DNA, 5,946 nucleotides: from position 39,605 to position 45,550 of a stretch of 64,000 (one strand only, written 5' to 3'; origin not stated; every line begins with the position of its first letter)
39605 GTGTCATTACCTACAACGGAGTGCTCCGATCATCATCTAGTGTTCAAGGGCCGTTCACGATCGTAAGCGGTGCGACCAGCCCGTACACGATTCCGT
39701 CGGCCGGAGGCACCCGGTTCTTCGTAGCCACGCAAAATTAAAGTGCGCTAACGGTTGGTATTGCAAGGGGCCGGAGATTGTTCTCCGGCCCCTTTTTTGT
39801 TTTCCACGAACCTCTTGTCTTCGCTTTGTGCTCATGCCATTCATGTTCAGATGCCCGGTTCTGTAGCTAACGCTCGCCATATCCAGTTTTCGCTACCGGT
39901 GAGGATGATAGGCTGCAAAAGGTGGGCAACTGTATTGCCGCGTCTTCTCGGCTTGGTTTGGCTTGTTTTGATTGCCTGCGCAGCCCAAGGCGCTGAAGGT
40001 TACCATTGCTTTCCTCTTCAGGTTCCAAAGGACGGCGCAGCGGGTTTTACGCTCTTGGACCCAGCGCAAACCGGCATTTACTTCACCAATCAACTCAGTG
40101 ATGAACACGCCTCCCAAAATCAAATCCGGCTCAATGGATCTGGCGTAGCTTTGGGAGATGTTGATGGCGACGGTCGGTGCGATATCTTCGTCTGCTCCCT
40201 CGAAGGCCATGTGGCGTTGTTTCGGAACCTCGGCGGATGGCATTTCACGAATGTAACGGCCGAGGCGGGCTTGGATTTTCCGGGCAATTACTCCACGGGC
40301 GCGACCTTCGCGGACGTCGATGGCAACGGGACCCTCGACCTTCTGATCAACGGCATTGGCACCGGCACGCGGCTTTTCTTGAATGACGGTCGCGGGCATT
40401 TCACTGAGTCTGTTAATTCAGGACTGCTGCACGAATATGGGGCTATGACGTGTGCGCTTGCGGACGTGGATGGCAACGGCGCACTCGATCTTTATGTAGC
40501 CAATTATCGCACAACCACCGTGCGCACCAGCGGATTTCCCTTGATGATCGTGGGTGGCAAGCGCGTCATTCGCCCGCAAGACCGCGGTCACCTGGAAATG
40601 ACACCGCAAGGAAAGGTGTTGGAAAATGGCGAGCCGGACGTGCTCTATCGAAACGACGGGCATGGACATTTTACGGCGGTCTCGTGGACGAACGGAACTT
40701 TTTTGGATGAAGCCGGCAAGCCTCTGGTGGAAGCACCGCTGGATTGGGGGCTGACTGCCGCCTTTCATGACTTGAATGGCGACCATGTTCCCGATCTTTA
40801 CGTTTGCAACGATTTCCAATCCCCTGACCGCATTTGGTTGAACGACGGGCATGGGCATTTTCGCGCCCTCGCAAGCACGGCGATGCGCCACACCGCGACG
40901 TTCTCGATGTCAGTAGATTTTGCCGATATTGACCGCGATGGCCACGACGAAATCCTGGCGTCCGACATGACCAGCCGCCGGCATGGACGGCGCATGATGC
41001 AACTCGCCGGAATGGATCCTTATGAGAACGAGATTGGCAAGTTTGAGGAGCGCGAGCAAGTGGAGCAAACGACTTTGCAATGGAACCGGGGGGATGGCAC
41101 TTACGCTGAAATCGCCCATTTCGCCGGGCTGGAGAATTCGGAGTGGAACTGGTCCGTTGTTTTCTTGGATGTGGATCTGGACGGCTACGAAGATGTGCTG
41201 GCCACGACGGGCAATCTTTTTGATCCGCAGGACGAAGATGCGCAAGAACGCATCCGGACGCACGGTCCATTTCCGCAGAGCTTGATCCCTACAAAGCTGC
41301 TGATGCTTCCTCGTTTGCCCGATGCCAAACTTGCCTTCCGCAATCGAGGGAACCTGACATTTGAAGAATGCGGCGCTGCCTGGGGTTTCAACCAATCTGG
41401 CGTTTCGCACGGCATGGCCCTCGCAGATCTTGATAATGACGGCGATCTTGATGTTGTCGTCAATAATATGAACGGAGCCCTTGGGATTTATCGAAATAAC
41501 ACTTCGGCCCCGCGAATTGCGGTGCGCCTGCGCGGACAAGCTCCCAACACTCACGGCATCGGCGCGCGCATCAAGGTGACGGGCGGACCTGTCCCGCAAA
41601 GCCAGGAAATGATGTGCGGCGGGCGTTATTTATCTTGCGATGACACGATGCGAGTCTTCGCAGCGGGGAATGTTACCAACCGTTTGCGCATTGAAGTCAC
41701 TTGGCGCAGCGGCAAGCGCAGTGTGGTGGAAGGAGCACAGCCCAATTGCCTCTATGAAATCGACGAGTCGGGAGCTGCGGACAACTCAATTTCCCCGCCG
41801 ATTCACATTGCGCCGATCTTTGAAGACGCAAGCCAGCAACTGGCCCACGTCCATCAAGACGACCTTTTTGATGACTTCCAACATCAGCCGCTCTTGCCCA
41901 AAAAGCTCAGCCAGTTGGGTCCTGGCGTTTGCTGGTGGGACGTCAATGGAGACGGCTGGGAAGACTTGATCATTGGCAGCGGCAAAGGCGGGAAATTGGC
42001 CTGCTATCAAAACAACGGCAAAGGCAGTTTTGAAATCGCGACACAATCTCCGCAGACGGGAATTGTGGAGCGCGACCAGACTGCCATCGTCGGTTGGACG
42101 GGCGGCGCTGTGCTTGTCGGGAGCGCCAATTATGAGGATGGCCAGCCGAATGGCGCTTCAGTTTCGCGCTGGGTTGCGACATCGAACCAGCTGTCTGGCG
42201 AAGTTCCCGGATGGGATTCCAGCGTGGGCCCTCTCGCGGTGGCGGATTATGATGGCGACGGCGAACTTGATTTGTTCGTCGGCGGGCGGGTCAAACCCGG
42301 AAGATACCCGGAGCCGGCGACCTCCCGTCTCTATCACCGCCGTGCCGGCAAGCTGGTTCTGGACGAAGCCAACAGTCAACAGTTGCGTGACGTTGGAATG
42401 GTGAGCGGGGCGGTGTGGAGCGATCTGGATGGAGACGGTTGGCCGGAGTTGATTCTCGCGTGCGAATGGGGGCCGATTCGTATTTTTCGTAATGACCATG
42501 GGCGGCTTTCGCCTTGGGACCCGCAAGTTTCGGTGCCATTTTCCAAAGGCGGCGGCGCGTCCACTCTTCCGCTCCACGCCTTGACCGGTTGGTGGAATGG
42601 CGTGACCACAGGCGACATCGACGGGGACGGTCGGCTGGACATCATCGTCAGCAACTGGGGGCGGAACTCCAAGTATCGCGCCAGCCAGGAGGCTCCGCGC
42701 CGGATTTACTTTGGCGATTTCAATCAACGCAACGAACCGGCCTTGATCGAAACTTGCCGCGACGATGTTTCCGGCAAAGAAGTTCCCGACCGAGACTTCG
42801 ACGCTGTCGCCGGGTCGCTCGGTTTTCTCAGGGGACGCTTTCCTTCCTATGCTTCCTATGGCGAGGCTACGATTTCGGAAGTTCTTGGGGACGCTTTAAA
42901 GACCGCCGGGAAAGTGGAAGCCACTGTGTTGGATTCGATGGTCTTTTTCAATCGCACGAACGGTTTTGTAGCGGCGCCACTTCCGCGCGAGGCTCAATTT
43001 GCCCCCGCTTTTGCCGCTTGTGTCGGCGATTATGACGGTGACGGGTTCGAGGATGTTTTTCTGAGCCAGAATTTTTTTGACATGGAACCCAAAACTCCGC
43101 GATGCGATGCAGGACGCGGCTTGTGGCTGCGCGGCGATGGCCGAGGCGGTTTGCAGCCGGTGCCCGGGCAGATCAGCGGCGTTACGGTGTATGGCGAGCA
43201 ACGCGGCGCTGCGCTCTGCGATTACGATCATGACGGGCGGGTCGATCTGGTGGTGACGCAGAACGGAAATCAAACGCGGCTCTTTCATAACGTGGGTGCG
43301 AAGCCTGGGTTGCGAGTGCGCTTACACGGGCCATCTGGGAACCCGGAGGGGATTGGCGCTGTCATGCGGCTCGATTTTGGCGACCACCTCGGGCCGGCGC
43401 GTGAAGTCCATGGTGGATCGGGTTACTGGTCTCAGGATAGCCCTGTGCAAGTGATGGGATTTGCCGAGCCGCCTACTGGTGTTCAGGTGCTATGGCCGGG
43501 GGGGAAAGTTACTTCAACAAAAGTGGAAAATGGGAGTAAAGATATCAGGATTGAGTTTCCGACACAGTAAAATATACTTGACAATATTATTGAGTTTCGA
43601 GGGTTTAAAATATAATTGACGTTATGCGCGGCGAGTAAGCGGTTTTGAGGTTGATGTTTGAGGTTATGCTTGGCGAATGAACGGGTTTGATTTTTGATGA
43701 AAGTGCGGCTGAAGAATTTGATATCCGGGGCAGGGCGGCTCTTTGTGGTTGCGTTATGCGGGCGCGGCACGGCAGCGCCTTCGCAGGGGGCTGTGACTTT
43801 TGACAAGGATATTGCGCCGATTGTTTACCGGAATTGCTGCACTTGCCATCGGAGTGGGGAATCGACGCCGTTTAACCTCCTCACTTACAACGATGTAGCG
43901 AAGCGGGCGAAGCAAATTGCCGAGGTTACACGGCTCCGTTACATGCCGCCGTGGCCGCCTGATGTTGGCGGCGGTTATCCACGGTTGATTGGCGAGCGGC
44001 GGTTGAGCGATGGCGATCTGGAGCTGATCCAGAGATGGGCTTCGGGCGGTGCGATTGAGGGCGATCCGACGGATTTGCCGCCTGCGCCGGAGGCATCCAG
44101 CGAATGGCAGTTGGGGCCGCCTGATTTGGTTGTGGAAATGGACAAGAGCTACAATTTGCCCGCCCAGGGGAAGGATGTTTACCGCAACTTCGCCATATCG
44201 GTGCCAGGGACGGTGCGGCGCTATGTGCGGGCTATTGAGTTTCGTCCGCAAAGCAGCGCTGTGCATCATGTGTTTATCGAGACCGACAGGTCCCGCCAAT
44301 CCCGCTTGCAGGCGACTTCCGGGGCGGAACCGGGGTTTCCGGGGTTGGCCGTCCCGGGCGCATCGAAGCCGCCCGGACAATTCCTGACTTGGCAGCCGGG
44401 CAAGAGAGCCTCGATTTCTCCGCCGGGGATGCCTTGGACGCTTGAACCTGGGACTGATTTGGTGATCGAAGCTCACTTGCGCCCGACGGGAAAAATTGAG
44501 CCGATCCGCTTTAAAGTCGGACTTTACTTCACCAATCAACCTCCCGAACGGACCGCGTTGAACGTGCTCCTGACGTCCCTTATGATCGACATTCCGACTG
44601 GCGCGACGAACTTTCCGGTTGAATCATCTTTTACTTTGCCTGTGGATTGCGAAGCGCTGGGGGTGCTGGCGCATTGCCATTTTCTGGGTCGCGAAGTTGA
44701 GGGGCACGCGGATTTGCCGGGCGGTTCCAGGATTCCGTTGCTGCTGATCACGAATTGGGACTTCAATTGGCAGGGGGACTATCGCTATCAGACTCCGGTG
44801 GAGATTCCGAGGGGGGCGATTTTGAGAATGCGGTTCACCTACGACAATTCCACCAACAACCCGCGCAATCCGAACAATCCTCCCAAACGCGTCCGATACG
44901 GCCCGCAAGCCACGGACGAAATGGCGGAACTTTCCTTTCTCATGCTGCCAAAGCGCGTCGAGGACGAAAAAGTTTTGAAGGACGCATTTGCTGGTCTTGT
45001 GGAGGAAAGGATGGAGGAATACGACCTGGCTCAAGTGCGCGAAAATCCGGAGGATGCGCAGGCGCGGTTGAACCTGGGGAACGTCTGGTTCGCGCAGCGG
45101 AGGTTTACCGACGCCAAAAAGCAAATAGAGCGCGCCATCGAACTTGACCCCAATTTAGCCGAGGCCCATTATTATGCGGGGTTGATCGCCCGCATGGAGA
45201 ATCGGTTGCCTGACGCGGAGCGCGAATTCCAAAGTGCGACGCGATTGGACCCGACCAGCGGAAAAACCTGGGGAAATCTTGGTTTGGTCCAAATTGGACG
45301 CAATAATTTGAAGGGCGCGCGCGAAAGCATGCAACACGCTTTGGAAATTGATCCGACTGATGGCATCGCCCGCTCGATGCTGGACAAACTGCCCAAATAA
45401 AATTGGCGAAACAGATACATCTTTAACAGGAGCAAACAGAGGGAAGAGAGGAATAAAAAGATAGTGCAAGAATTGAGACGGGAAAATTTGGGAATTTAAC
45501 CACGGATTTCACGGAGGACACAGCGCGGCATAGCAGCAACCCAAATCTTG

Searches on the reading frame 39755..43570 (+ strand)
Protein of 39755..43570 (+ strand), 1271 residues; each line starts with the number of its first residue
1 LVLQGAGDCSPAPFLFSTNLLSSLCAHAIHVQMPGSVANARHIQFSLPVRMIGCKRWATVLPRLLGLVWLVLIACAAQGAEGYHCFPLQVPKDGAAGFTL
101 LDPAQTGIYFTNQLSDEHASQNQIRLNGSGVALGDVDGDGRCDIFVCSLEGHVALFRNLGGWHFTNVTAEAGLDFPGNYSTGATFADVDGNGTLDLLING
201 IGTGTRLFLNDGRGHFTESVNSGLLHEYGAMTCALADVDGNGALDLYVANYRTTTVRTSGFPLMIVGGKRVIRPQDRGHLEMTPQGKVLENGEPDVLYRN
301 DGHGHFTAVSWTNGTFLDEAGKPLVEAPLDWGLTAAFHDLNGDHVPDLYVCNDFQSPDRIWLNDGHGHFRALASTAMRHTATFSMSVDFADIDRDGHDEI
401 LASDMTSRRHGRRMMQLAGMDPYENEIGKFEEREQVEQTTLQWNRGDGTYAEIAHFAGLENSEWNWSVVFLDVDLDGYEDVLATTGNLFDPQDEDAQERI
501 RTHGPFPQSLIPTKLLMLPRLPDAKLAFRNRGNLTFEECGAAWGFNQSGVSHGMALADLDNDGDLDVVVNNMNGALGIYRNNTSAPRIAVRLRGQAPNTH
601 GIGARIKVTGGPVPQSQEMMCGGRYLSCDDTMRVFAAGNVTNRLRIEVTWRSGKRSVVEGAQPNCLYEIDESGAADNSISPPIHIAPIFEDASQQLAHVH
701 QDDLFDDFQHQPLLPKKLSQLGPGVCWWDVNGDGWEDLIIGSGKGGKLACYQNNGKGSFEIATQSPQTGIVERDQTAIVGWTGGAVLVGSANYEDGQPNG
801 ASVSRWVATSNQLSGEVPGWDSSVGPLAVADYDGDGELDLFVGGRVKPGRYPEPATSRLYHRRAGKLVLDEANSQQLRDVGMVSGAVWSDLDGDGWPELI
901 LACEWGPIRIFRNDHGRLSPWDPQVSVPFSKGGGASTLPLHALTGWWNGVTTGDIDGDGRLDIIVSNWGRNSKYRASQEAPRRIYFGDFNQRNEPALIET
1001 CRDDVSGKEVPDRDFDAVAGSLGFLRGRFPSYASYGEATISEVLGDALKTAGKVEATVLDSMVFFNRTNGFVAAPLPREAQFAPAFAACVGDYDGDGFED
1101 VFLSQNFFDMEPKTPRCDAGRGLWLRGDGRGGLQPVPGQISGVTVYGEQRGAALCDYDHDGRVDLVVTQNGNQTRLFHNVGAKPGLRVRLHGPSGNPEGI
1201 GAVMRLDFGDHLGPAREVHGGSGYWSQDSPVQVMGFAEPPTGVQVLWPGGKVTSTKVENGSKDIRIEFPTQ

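Call 67: search_protein_families(library=pfam, proteins=[window:39755-43570:+], max_evalue=0.001)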
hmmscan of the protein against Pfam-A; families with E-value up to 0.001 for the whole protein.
window:39755-43570:+ (1271 aa): 5 families
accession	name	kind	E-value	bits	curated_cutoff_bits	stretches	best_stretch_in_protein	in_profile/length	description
PF13517.12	FG-GAP_3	-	4.7e-80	264.6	26.9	9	135-198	1-61/61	FG-GAP-like repeat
PF01839.29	FG-GAP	-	9.7e-35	118.3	22.1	1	947-967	2-22/37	FG-GAP repeat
PF07593.17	UnbV_ASPIC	-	3.8e-17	62.4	23.4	2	601-665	1-65/68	ASPIC and UnbV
PF14783.12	BBS2_Mid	-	7.4e-09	36.1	27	0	1153-1180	3-30/108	Ciliary BBSome complex subunit 2, middle region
PF14779.12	BBS1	-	0.00013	22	27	0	379-420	11-52/254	Ciliary BBSome complex subunit 1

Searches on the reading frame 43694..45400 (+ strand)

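Call 67: search_protein_families(library=pfam, proteins=[window:43694-45400:+], max_evalue=0.001)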
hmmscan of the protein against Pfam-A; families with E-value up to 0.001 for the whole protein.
window:43694-45400:+ (568 aa): 12 families
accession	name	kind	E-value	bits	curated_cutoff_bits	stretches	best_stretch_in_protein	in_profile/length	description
PF07719.23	TPR_2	-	1.6e-18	65.7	27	1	456-487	2-33/34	Tetratricopeptide repeat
PF13432.12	TPR_16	-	4.1e-14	53.1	32.7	2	460-522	2-64/65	Tetratricopeptide repeat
PF00515.34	TPR_1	-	7.5e-14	51.3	27.8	1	455-487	1-33/34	Tetratricopeptide repeat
PF13431.12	TPR_17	-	2.8e-12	46.3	24.4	0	479-509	3-33/34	Tetratricopeptide repeat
PF14559.12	TPR_19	-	3.9e-11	43.6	25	1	449-499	19-66/68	Tetratricopeptide repeat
PF13414.12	TPR_11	-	6.5e-11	42.2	26.8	1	462-497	1-36/42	TPR repeat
PF23914.1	TPR_CcmH_CycH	-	1.1e-08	35.5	42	1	426-500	18-96/158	Cytochrome c-type biogenesis protein H TPR domain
PF13181.12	TPR_8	-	1.2e-07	31.7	25.7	0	524-555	2-33/34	Tetratricopeptide repeat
PF13371.12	TPR_9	-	1.5e-07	31.8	35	1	498-562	4-68/73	Tetratricopeptide repeat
PF13428.12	TPR_14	-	8.2e-07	29.6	23.5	0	490-530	2-42/44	Tetratricopeptide repeat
PF13424.12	TPR_12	-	1e-05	26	30.1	0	455-519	3-75/77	Tetratricopeptide repeat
PF13374.12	TPR_10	-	0.00075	19.9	27.5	0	455-483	2-30/42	Tetratricopeptide repeat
